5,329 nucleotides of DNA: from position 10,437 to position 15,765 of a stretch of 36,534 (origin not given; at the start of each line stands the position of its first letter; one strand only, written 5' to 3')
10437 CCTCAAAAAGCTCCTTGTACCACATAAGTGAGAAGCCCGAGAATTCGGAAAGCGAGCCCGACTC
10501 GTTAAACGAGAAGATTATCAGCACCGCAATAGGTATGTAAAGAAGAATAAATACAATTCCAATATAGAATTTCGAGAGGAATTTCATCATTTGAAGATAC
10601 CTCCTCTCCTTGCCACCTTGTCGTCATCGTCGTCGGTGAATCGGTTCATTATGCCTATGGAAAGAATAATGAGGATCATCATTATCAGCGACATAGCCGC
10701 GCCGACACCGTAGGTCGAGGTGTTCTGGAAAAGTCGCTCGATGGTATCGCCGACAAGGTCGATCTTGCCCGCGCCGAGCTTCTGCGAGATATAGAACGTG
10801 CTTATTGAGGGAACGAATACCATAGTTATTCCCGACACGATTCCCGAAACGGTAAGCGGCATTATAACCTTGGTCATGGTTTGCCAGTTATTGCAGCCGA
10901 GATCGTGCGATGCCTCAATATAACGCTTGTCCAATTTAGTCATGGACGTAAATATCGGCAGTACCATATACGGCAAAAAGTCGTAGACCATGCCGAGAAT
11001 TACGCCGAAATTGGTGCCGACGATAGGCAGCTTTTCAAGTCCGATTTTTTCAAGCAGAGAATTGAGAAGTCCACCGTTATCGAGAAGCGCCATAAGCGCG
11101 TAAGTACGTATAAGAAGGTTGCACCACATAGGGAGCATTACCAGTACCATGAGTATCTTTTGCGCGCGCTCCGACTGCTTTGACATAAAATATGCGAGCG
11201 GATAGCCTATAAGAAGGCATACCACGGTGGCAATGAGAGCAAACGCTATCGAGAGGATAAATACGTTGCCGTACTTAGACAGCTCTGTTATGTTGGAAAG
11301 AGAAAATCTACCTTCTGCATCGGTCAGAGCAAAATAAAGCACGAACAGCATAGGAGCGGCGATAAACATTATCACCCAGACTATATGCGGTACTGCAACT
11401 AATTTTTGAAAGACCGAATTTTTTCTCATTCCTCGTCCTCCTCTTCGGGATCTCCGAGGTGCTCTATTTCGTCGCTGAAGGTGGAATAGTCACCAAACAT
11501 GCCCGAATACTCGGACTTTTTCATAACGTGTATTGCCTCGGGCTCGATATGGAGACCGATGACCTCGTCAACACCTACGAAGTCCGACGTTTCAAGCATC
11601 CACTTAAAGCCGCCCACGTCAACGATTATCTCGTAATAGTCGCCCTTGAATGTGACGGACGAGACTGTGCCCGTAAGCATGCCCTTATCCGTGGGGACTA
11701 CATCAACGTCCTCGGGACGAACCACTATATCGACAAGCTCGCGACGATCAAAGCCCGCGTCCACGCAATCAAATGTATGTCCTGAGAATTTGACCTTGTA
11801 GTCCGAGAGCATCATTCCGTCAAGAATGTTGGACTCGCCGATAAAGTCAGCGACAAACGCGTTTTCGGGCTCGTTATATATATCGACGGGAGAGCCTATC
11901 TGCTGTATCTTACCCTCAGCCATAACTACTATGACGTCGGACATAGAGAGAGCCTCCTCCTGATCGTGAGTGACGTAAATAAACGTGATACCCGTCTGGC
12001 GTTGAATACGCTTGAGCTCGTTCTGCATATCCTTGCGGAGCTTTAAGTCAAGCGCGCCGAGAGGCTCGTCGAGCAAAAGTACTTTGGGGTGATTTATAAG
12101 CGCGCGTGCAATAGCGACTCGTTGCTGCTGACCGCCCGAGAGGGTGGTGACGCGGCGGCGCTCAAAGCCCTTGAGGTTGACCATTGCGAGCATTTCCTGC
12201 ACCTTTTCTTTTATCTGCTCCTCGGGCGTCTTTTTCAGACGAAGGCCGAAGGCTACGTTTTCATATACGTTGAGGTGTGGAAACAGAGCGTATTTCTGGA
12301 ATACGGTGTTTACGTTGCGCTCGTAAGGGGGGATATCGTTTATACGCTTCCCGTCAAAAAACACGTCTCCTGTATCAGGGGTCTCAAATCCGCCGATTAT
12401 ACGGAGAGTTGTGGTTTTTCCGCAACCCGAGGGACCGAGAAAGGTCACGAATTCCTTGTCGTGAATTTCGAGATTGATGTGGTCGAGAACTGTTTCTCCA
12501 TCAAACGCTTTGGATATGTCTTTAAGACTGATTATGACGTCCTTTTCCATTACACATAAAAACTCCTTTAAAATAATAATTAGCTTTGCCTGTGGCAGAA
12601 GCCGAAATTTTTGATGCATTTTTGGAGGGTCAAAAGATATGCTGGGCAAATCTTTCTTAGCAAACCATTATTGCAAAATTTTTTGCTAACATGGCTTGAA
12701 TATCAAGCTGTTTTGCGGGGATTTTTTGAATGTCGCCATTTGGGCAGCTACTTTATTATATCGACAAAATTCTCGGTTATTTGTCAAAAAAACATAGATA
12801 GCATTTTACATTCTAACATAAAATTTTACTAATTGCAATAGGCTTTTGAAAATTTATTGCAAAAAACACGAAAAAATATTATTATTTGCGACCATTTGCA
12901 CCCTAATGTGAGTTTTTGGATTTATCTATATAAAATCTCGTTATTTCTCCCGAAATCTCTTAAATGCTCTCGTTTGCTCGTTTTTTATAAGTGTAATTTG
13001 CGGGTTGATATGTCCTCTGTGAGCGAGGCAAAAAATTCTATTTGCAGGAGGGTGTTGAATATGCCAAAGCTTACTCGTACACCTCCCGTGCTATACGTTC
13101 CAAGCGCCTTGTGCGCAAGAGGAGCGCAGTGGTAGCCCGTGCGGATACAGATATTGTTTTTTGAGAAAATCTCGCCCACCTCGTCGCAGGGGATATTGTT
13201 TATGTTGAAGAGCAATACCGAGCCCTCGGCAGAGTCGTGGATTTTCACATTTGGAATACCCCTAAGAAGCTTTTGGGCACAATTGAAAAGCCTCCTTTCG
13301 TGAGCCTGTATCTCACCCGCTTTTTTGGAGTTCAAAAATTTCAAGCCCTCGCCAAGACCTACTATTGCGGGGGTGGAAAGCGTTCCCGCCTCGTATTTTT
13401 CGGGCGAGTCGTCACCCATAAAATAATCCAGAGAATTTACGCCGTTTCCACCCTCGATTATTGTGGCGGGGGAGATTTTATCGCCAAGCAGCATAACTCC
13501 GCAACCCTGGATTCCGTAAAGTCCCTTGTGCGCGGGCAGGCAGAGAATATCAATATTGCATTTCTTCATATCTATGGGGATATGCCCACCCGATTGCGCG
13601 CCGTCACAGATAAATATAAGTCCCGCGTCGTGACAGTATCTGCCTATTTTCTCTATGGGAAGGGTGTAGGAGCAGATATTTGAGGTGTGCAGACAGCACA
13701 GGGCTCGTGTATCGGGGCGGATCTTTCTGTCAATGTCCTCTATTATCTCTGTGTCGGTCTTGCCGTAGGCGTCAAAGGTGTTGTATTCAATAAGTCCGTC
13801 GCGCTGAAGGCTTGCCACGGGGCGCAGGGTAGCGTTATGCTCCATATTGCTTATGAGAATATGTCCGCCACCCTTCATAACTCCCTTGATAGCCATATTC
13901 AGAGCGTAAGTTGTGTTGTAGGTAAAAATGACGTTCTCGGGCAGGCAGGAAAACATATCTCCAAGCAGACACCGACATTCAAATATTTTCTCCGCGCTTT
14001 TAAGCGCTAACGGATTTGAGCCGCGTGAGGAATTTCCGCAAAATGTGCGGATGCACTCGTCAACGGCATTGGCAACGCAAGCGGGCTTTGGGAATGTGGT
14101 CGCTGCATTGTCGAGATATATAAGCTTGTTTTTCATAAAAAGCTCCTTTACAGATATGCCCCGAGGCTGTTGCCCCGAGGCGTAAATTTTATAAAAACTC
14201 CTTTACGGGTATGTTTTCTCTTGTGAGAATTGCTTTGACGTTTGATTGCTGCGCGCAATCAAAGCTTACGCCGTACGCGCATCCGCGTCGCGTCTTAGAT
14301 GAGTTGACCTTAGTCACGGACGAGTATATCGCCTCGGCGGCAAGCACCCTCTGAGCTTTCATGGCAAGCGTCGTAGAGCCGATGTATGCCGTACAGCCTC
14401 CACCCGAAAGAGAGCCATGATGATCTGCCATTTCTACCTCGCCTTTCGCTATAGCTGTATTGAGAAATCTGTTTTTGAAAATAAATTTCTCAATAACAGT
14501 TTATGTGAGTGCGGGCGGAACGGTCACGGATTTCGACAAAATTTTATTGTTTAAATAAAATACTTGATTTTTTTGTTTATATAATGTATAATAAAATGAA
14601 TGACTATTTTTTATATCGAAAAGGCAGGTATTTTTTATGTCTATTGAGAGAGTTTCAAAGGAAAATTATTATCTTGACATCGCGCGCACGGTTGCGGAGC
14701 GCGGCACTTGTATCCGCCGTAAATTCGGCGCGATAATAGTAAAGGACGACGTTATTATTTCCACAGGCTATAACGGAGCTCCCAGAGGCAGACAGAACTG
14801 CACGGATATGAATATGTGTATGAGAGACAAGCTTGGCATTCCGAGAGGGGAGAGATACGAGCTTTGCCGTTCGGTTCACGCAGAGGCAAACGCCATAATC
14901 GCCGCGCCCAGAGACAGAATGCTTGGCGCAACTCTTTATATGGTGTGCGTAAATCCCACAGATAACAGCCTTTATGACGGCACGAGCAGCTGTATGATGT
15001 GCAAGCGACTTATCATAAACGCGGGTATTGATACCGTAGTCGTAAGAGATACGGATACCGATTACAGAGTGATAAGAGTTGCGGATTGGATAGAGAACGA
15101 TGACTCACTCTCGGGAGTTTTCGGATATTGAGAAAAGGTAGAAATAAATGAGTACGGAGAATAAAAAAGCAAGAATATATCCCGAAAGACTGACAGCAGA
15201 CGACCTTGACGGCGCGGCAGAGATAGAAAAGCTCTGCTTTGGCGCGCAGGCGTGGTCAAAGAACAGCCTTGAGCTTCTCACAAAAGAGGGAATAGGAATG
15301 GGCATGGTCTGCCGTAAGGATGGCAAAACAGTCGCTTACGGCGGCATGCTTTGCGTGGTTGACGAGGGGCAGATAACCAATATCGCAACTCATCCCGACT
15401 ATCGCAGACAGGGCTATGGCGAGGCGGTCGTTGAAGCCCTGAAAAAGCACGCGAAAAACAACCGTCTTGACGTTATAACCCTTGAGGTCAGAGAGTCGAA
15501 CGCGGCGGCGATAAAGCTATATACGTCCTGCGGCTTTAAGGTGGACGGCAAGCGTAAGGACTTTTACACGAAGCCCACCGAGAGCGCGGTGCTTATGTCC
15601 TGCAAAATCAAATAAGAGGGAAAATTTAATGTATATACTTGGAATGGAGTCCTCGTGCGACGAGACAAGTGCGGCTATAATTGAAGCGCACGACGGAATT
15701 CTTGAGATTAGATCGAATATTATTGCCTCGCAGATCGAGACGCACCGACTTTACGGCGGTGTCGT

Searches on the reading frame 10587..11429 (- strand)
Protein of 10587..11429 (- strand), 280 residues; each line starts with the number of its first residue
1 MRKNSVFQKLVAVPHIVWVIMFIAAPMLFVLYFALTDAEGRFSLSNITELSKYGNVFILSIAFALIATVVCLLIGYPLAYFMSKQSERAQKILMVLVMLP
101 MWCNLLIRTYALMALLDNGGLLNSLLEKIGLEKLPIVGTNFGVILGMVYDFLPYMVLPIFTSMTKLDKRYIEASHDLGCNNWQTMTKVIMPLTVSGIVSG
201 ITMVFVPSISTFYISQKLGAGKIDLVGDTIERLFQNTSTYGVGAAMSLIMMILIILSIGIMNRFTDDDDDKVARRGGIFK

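Call 52: search_protein_families(library=pfam, max_evalue=0.000001, proteins=[window:10587-11429:-])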
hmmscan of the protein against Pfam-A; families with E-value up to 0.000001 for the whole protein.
window:10587-11429:- (280 aa): 1 family
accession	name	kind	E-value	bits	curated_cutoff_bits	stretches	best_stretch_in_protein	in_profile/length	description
PF00528.27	BPD_transp_1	-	4e-14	53.2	26.4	1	75-263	1-177/184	Binding-protein-dependent transport system inner membrane component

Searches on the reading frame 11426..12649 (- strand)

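Call 53: search_protein_families(library=pfam, max_evalue=0.000001, proteins=[window:11426-12649:-])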
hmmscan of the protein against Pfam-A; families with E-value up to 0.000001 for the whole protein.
window:11426-12649:- (407 aa): 2 families
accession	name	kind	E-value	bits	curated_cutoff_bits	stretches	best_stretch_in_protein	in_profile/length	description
PF00005.33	ABC_tran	-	2.3e-37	129.1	25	1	55-197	1-136/137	ABC transporter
PF08402.16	TOBE_2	-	1.9e-07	31.5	21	1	309-376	2-76/76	TOBE domain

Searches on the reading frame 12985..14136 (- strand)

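Call 6: search_protein_families(library=pfam, proteins=[window:12985-14136:-])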
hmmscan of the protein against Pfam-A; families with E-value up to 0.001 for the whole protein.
window:12985-14136:- (383 aa): 2 families
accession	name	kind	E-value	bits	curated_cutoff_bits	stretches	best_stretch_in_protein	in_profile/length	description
PF00266.25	Aminotran_5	-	4.3e-73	246.8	21.5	1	6-367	1-369/371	Aminotransferase class-V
PF01053.26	Cys_Met_Meta_PP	-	0.0006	18.9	27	1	78-198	79-192/381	Cys/Met metabolism PLP-dependent enzyme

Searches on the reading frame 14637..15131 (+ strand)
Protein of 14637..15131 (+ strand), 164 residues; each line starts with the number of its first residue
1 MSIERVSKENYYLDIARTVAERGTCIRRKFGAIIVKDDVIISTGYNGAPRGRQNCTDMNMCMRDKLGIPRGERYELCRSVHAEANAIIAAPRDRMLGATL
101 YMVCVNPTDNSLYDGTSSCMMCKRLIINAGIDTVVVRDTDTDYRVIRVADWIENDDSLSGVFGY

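Call 6: search_protein_families(library=pfam, proteins=[window:14637-15131:+])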
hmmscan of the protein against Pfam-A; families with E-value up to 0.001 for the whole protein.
window:14637-15131:+ (164 aa): 2 families
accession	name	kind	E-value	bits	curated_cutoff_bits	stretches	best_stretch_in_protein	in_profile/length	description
PF00383.29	dCMP_cyt_deam_1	-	1.5e-17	63.7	25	1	8-136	3-100/102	Cytidine and deoxycytidylate deaminase zinc-binding region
PF14437.12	MafB19-deam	-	1.1e-09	38.8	27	1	7-140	2-103/142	MafB19-like deaminase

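Call 51: search_protein_families(library=ncbifam, proteins=[window:14637-15131:+])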
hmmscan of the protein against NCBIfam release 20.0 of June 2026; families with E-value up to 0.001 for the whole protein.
window:14637-15131:+ (164 aa): 2 families
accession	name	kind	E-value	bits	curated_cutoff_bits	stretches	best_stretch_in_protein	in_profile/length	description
TIGR02571.1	ComEB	equivalog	9.3e-16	58.1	219.45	1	4-136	1-114/151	ComE operon protein 2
NF041025.1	antiphage_deaminase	equivalog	3.4e-13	49.3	400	2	72-135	330-384/437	anti-phage dCTP deaminase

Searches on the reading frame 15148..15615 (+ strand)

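Call 6: search_protein_families(library=pfam, proteins=[window:15148-15615:+])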
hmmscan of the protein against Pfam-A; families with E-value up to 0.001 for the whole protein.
window:15148-15615:+ (155 aa): 9 families
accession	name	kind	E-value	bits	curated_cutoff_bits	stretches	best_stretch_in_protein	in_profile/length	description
PF00583.31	Acetyltransf_1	-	7.5e-18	65.3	20.7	1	36-130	16-116/116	Acetyltransferase (GNAT) family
PF13508.13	Acetyltransf_7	-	2.8e-15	56.9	27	1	53-132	6-84/84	Acetyltransferase (GNAT) domain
PF13673.13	Acetyltransf_10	-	4.1e-12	46.6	23.6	1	45-136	26-113/128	Acetyltransferase (GNAT) domain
PF08445.16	FR47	-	2.3e-11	43.9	22.1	1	59-133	8-80/86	FR47-like protein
PF13302.13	Acetyltransf_3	-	2e-07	32.2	25.4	1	34-131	38-138/138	Acetyltransferase (GNAT) domain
PF12746.13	GNAT_acetyltran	-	1.4e-06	28.6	26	1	50-133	157-237/243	GNAT acetyltransferase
PF13527.13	Acetyltransf_9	-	8.1e-05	23.1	25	1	72-131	71-125/127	Acetyltransferase (GNAT) domain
PF13420.13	Acetyltransf_4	-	9.2e-05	23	24.3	1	84-142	87-146/155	Acetyltransferase (GNAT) domain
PF13718.12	GNAT_acetyltr_2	-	0.00011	22.1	24.6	1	75-117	98-140/229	GNAT acetyltransferase 2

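Call 51: search_protein_families(library=ncbifam, proteins=[window:15148-15615:+])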
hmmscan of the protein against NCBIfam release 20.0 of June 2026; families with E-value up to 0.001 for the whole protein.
window:15148-15615:+ (155 aa): 18 families
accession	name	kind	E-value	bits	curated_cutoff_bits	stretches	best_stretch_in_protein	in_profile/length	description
TIGR01575.1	rimI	equivalog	7.1e-32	110.3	86.4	1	19-150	1-132/132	ribosomal protein S18-alanine N-acetyltransferase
NF007025.1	PRK09491.1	equivalog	3.3e-21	75.7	173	1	14-153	5-144/145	ribosomal protein S18-alanine N-acetyltransferase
NF000360.1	sat4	exception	6.2e-08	32.9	380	1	76-140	99-163/180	streptothricin N-acetyltransferase Sat4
NF002959.0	PRK03624.1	equivalog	2.8e-07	30.4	124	1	74-133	73-132/147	GNAT family acetyltransferase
TIGR03585.1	PseH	equivalog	9.6e-07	29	93.1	1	81-144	84-147/156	UDP-4-amino-4,6-dideoxy-N-acetyl-beta-L-altrosamine N-acetyltransferase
NF049894.1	CG3035_N_ac_Glu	equivalog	1.8e-06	27.4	280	1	76-133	235-292/300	N-acetylglutamate synthase, CG3035 family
NF008212.0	PRK10975.1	equivalog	2.7e-06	27.4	219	1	73-136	163-226/232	dTDP-4-amino-4,6-dideoxy-D-galactose acyltransferase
NF040503.1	resist_ArsN1a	equivalog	5.8e-06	26.1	170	1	79-134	82-137/159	arsinothricin resistance N-acetyltransferase ArsN1 family A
TIGR03448.1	mycothiol_MshD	equivalog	7.2e-06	25.5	163.1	1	33-103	27-101/294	mycothiol synthase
NF000358.1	sat2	exception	8e-06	25.8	360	1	75-144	85-152/174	streptothricin N-acetyltransferase Sat2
NF007853.0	PRK10562.1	equivalog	9.9e-06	25.8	125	1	64-138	59-128/146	N-acetyltransferase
NF033083.0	AAC_3_I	equivalog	1.2e-05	25.5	200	1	76-133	80-137/145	AAC(3)-I family aminoglycoside N-acetyltransferase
NF040501.1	resist_ArsN2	equivalog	2.9e-05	23.7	125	1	54-112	29-87/133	arsenic resistance N-acetyltransferase ArsN2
NF007807.0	PRK10514.1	equivalog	7.2e-05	22.7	134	1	70-136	67-128/147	acetyltransferase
NF053587.1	SpmdActasePaiA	equivalog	0.00015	21.6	250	1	76-142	93-158/172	spermidine/spermine N(1)-acetyltransferase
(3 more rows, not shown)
